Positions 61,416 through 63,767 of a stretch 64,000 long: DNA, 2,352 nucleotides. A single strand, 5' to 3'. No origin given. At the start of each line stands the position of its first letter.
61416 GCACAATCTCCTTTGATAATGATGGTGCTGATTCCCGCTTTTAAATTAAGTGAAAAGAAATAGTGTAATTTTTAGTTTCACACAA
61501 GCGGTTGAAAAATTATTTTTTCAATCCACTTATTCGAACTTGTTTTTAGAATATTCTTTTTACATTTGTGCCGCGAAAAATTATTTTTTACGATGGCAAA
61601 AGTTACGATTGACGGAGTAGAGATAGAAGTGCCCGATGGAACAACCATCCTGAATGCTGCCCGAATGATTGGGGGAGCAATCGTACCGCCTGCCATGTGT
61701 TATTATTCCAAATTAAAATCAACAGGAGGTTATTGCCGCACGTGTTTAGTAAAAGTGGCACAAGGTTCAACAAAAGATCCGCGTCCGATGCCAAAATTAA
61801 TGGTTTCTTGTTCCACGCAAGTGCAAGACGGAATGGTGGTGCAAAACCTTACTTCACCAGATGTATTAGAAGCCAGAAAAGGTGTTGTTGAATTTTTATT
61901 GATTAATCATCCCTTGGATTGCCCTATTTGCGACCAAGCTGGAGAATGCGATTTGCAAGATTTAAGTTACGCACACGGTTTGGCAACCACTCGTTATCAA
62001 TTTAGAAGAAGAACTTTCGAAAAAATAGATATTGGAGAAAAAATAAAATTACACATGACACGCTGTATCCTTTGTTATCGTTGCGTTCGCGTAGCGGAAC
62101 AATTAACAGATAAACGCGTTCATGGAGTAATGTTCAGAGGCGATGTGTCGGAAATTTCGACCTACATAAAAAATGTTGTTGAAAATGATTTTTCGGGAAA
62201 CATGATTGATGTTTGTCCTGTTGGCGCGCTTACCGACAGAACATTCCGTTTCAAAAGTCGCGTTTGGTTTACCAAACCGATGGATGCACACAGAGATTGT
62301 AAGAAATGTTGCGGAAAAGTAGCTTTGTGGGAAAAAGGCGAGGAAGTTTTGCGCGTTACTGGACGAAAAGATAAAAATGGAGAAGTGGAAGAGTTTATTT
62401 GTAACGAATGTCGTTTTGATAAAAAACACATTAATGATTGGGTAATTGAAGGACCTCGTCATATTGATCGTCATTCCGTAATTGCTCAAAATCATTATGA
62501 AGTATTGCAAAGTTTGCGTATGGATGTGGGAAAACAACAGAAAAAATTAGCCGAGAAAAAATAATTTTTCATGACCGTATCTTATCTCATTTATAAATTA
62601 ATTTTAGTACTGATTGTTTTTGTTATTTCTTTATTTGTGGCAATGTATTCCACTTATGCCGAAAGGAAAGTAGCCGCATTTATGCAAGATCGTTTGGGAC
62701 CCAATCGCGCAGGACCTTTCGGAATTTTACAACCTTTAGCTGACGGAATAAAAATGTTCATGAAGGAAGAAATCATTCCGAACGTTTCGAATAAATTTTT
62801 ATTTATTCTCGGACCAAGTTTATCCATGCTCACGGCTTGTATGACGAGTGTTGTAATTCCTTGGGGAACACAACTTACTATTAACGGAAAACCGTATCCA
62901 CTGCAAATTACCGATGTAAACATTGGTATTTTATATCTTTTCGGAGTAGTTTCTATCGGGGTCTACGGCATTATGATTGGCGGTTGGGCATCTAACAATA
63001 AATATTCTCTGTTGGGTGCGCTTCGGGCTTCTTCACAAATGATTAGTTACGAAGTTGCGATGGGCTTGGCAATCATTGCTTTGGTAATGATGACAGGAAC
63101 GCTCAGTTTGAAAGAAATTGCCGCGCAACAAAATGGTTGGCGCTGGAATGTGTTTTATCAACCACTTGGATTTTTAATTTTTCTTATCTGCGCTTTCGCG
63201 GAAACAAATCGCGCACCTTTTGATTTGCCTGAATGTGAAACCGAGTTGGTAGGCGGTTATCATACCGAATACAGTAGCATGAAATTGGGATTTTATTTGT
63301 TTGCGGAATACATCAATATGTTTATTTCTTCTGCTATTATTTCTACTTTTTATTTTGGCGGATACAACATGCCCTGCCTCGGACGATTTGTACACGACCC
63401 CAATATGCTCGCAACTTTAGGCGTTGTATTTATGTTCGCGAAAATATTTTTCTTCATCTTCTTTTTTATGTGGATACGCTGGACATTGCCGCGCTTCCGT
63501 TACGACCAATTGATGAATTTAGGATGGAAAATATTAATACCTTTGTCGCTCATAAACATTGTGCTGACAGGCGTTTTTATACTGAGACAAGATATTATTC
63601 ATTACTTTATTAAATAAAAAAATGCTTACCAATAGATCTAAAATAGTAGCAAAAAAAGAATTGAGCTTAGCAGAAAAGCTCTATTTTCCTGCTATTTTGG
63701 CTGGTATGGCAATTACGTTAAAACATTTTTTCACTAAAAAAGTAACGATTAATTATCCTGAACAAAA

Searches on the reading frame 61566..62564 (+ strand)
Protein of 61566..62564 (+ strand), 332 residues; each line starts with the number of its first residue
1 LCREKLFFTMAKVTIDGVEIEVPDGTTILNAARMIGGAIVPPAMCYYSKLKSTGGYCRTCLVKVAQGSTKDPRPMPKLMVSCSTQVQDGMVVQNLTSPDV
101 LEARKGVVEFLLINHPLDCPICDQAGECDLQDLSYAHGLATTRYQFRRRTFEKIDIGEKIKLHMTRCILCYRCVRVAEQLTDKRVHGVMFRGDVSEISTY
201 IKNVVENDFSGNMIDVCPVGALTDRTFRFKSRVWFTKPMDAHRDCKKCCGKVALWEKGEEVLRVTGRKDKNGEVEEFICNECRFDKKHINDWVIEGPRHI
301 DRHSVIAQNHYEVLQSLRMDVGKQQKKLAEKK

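Call 39: search_protein_families(library=pfam, proteins=[window:61566-62564:+], max_evalue=0.0001)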
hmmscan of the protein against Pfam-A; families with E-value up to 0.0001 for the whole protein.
window:61566-62564:+ (332 aa): 4 families
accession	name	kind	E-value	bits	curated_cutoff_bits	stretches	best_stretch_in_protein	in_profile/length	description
PF22117.2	Fer4_Nqo3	-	4.8e-28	97.6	27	1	157-223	1-67/67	NADH-quinone oxidoreductase subunit 3, ferredoxin-like domain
PF10588.14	NADH-G_4Fe-4S_3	-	5.8e-18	64.6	27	1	104-142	1-39/40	NADH-ubiquinone oxidoreductase-G iron-sulfur binding region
PF13510.11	Fer2_4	-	1.6e-14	54.2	22.8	1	12-94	5-79/82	2Fe-2S iron-sulfur cluster binding domain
PF00111.32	Fer2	-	1e-06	29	21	1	15-85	3-75/77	2Fe-2S iron-sulfur cluster binding domain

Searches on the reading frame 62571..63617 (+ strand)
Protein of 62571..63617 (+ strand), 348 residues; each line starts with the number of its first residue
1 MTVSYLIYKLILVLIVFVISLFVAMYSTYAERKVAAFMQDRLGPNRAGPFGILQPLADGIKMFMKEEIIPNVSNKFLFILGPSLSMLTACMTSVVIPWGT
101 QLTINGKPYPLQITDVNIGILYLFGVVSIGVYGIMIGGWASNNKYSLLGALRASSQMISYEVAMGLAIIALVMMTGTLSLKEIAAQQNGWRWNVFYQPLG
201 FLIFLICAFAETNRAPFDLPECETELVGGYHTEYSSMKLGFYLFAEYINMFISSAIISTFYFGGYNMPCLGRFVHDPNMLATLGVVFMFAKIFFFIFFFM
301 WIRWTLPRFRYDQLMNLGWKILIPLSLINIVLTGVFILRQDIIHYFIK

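Call 39: search_protein_families(library=pfam, proteins=[window:62571-63617:+], max_evalue=0.0001)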
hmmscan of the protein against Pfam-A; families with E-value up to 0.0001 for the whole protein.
window:62571-63617:+ (348 aa): 1 family
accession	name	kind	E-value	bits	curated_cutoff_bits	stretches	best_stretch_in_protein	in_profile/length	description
PF00146.26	NADHdh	-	7.6e-126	419.9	27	1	13-333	4-297/298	NADH dehydrogenase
